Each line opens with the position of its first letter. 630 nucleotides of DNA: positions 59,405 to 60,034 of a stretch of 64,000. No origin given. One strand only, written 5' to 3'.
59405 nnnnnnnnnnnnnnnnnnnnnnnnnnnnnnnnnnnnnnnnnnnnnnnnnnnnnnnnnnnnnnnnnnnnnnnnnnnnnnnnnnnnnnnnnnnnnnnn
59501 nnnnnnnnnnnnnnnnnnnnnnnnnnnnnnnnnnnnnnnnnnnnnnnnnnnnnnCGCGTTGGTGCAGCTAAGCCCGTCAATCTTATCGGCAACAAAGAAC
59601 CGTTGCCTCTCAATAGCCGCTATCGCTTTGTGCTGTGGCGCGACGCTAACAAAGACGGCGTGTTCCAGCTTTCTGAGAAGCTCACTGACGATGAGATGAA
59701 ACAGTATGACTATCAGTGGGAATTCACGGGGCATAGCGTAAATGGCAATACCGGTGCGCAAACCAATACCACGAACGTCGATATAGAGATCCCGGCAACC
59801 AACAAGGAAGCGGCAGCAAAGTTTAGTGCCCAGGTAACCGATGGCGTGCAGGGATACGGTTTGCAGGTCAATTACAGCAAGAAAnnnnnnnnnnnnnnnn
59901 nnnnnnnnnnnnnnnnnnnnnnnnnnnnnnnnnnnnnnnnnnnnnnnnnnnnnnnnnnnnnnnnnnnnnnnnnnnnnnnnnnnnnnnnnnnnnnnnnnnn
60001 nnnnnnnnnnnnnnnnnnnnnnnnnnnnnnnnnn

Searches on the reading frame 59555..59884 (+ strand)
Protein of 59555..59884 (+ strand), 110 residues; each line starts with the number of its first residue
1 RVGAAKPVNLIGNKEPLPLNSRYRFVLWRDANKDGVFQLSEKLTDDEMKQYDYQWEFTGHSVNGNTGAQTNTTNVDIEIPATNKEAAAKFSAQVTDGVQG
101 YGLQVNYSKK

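Call 53: search_solved_structures(query=A2, max_evalue=10, show_alignments=2)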
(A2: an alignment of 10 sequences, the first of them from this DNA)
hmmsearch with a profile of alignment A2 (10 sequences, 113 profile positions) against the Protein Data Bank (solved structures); distinct sequences matched with E-value up to 10: 0.

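Call 56: profile_search(alignment_id=A2)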
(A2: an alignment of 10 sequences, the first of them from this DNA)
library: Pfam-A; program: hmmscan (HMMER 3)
A. the first sequence (110 residues): domains with independent E <= 10: 4; with E <= 0.001: 0
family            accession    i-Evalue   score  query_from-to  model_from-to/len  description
DUF5057           PF16480.10     0.0062    16.4      19-73        150-202/378  Domain of unknown function (DUF5057)
Flg_new_2         PF18998.6       0.014    15.8      55-92         35-71/73  Divergent InlB B-repeat domain
PHD_like          PF12910.14      0.058    13.8      25-101        28-103/141  Antitoxin of toxin-antitoxin, RelE / RelB, TA system
GEVED             PF20009.4         0.1    13.9      25-84          2-43/78  GEVED domain
B. every sequence of the alignment scanned on its own (10 sequences): families by number of members that match
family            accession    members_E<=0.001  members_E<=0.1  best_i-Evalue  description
DUF5057           PF16480.10                 0               5        3.4e-03  Domain of unknown function (DUF5057)
PHD_like          PF12910.14                 0               3        3.1e-03  Antitoxin of toxin-antitoxin, RelE / RelB, TA system
Flg_new_2         PF18998.6                  0               1        1.4e-02  Divergent InlB B-repeat domain
DUF7151           PF23657.1                  0               1        2.9e-02  Domain of unknown function (DUF7151)
GEVED             PF20009.4                  0               1        1.0e-01  GEVED domain
DUF7282           PF23951.1                  0               1        1.0e-01  Domain of unknown function (DUF7282)

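Call 66: search_protein_representatives(alignment_id=A2)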
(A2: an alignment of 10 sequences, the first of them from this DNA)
Query: 10 sequences, 113 profile positions. Proteins with E-value up to 0.001 (for the whole library): 89; up to 1e-10: 29; up to 1e-30: 9. The best 89 are listed.
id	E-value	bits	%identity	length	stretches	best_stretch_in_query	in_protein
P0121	4.5e-41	155.7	-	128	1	6-113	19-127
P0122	1.2e-40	154.3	-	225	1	1-113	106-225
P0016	6.2e-39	148.8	-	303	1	1-113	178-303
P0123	1.3e-38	147.7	-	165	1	6-113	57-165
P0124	8.1e-37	142.0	-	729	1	6-113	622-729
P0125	1.5e-34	134.7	-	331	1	1-113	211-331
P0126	1.7e-34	134.5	-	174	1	1-102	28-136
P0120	4.8e-32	126.6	-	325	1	1-112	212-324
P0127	4.7e-31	123.4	-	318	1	1-112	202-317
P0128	2.8e-27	111.2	-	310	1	2-113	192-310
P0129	1.9e-25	105.3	-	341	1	2-112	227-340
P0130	1.4e-24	102.5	-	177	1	1-78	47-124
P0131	1.8e-24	102.2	-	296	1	6-113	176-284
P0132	2.2e-24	101.9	-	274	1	35-113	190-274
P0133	7.0e-24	100.3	-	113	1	29-101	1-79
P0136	5.4e-20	87.8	-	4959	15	16-94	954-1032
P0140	1.9e-12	63.4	-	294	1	9-113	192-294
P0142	2.6e-12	63.0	-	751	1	8-111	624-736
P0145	1.5e-11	60.5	-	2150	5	10-84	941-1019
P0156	2.5e-08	50.2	-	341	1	17-109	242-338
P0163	2.2e-07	47.1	-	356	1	20-109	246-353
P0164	2.4e-07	47.0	-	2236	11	2-72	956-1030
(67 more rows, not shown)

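Call 68: find_encoding_contigs(protein=P0156, flank=7000, max_places=2)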
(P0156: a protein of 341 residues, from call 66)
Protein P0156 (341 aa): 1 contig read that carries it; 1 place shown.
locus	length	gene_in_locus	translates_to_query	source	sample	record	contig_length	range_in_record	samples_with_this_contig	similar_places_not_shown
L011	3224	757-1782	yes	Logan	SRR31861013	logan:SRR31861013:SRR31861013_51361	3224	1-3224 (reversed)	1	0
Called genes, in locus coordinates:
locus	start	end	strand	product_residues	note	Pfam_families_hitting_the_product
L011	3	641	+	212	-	?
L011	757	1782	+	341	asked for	-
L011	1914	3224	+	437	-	?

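Call 69: find_encoding_contigs(protein=P0163, flank=7000, max_places=2)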
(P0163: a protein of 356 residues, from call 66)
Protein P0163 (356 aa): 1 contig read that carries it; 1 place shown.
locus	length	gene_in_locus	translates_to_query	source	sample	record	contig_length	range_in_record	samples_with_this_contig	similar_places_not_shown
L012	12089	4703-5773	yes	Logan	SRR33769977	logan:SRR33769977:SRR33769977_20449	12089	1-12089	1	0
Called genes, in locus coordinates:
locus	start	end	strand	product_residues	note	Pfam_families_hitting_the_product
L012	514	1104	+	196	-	PF00265:TK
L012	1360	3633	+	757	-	-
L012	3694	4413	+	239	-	PF01026:TatD_DNase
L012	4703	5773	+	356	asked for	-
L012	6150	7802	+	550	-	-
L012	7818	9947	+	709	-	PF13191:AAA_16 (faint), PF13401:AAA_22 (faint), PF17871:AAA_lid_9, PF00158:Sigma54_activat (weak), PF07724:AAA_2, PF00004:AAA (weak), PF07728:AAA_5, PF10431:ClpB_D2-small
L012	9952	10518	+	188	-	-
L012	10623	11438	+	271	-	PF20455:DUF6708 (weak)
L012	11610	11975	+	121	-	PF04241:DUF423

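Call 70: find_encoding_contigs(protein=P0140, flank=7000, max_places=2)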
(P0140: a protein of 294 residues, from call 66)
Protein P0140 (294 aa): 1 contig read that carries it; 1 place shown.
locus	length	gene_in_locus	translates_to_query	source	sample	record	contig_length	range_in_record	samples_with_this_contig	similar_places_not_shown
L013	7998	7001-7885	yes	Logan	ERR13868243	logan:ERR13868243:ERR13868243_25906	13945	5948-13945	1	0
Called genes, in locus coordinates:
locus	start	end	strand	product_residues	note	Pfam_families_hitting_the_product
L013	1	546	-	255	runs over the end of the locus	PF00121:TIM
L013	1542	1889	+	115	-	PF00462:Glutaredoxin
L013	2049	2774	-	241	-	PF00929:RNase_T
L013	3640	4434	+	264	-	PF11924:IAT_beta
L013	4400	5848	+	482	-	PF11924:IAT_beta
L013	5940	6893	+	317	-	-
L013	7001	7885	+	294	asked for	-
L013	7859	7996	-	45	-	?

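Call 72: search_protein_families(proteins=[L013:5940-6890:+, L013:7001-7882:+, L011:757-1779:+, L012:4703-5770:+, P0129, P0142], library=ncbifam, max_evalue=10)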
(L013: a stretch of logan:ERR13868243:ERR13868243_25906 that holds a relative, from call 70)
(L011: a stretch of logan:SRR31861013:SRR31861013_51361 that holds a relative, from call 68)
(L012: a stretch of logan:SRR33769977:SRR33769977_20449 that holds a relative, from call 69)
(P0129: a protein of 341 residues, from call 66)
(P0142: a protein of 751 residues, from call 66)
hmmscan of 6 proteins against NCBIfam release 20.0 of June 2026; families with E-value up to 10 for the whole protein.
L013:5940-6890:+ (317 aa): 1 family
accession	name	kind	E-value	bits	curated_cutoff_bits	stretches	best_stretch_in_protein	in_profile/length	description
NF040711.1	partner_SinI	subfamily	1.6e-40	139.5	165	1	12-316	6-299/299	SinI family autotransporter-associated protein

L013:7001-7882:+ (294 aa): 4 families
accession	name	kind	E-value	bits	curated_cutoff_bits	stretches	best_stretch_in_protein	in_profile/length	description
NF040711.1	partner_SinI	subfamily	4.7e-60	203.6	165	1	5-291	2-299/299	SinI family autotransporter-associated protein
NF033423.1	inverse_SinH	equivalog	1.4e-11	43.4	999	1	180-293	614-729/730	intimin-like inverse autotransporter SinH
NF008340.0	PRK11126.1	equivalog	0.0026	17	261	1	10-61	76-122/255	2-succinyl-6-hydroxy-2,4-cyclohexadiene-1-carboxylate synthase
NF011815.0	PRK15287.1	equivalog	0.067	12.9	253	1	75-190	51-152/158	fimbrial minor subunit StfF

L011:757-1779:+ (341 aa): 3 families
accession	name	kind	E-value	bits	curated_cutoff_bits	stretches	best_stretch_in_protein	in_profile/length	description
NF040711.1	partner_SinI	subfamily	1.3e-38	133.2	165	1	5-337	3-297/299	SinI family autotransporter-associated protein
NF033423.1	inverse_SinH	equivalog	0.0004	18.8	999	1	241-338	633-726/730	intimin-like inverse autotransporter SinH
TIGR00223.1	panD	equivalog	0.13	12.2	106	1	60-98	61-99/126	aspartate 1-decarboxylase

L012:4703-5770:+ (356 aa): 3 families
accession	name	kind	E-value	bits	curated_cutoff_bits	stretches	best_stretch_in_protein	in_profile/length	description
NF040711.1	partner_SinI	subfamily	2.5e-17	63.4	165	1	142-353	123-298/299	SinI family autotransporter-associated protein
NF033423.1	inverse_SinH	equivalog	1.3e-06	27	999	1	245-353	636-726/730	intimin-like inverse autotransporter SinH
TIGR00717.1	rpsA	equivalog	0.033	12.7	577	1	57-83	311-337/516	30S ribosomal protein S1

P0129 (341 aa): 3 families
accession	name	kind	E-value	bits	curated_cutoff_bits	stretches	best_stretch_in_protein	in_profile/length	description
NF040711.1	partner_SinI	subfamily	5.7e-80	269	165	1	3-338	2-299/299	SinI family autotransporter-associated protein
NF033423.1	inverse_SinH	equivalog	8.2e-21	74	999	1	229-340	617-729/730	intimin-like inverse autotransporter SinH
NF038114.1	rightmost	domain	0.92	9.9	35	1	112-192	12-90/113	PxKF domain-containing protein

P0142 (751 aa): 11 families
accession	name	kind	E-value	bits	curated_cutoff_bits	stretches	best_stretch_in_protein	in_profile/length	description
NF033423.1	inverse_SinH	equivalog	5e-182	606.9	999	1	8-736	3-728/730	intimin-like inverse autotransporter SinH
NF007556.1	PRK10177.1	equivalog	2.3e-87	293.4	508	1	47-479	40-448/454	YchO/YchP family invasin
NF040981.1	Ve_YrIlm_NTERM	equivalog_domain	4.9e-84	282.6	750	1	42-353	93-404/477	YrIlm family inverse autotransporter adhesin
NF040979.1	Ve_Ilp_Nterm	equivalog_domain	1.9e-83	280.8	1125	1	88-353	182-447/550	inverse autotransporter adhesin Ilp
NF040980.1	Ve_Inv_Crono_N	equivalog_domain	5.4e-80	269.1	710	1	93-352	80-340/350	inverse autotransporter invasin Inv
NF040978.1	Ve_IatC_Nterm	equivalog_domain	8.7e-78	262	2400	2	69-353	147-432/1065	inverse autotransporter adhesin IatC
NF033627.3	intimin_all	equivalog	2.7e-76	257.2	1400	1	92-356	188-454/939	intimin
NF033639.1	intimin_alpha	exception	8.6e-76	255.5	2050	1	90-356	186-454/940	intimin type alpha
NF040711.1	partner_SinI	subfamily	9.8e-21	74.6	165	1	614-735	187-299/299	SinI family autotransporter-associated protein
TIGR01481.1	ccpA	equivalog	0.017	14.6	442.35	1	537-629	92-182/330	catabolite control protein A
NF033510.3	Ca_tandemer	repeat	0.09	13.2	50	1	431-467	60-95/96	Ca2+-stabilized repeat-containing adhesin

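Call 77: find_encoding_contigs(protein=P0129, flank=6000, max_places=1)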
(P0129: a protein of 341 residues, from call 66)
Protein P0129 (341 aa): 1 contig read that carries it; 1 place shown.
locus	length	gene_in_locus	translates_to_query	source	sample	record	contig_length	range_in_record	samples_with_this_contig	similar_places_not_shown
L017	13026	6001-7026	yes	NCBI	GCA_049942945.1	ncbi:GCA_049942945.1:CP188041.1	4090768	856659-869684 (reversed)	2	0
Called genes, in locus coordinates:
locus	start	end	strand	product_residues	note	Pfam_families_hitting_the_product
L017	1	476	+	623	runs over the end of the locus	PF07969:Amidohydro_3, PF01979:Amidohydro_1 (weak)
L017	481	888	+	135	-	PF07681:DoxX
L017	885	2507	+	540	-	PF05977:MFS_3, PF07690:MFS_1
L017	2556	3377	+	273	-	PF00561:Abhydrolase_1, PF12146:Hydrolase_4, PF12697:Abhydrolase_6, PF00326:Peptidase_S9 (faint), PF01738:DLH (faint)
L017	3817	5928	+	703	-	PF11924:IAT_beta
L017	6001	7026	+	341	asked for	-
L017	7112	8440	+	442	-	PF21764:Invasin_D4 (faint), PF26918:Ig_Eae (weak)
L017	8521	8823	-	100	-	PF03992:ABM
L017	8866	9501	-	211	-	PF13417:GST_N_3, PF13409:GST_N_2, PF04399:Glutaredoxin2_C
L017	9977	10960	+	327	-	PF21941:SMEK_N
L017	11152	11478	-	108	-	PF07377:DUF1493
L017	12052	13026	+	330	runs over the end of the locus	PF00356:LacI, PF00532:Peripla_BP_1, PF13407:Peripla_BP_4, PF13377:Peripla_BP_3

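Call 82: search_protein_families(proteins=[P0136, P0145, P0164], library=ncbifam, max_evalue=0.001)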
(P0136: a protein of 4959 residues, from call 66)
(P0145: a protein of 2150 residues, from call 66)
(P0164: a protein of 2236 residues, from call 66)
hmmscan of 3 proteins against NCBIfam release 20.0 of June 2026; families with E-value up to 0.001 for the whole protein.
P0136 (4959 aa): 2 families
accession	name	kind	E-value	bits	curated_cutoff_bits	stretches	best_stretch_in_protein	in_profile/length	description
NF012211.1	tand_rpt_95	domain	3.2e-20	71.9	90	0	424-476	34-87/98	tandem-95 repeat protein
TIGR04131.1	Bac_Flav_CTERM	domain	1.3e-12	47.7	35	1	4876-4959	5-85/85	T9SS type B sorting domain-containing protein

P0145 (2150 aa): 7 families
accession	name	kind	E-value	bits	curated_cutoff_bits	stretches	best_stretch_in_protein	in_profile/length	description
NF047961.1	adhesin_HupY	equivalog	6.5e-103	345.6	1250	9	773-951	398-573/978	leucine-rich repeat adhesin HupY/LrrG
NF041351.1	XopL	equivalog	4.2e-46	157.7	500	4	832-910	185-263/497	type III secretion system leucine-rich repeat domain-containing effector XopL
NF041381.1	XopAC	subfamily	9e-14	51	450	0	832-912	122-201/451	XopAC/AvrAC family type III secretion system effector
NF041400.1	XopAE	equivalog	2.7e-10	39.8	600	0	824-904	115-195/478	type III secretion system effector XopAE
NF045861.1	glide_Gli349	exception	2.8e-09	34.2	1750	0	1075-1140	2687-2749/3169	gliding machinery surface structure protein Gli349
TIGR04183.1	Por_Secre_tail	domain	3.5e-07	30.1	23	1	2079-2149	1-71/72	T9SS type A sorting domain-containing protein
NF041518.1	choice_anch_Q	domain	5e-05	23.5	25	1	1901-1948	17-57/58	choice-of-anchor Q domain-containing protein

P0164 (2236 aa): 1 family
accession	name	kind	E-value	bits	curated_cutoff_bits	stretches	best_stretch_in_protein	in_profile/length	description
NF041770.1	CFI_box_CTERM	domain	5.9e-28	96.5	40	1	2127-2195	1-69/69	CFI-box-CTERM domain-containing protein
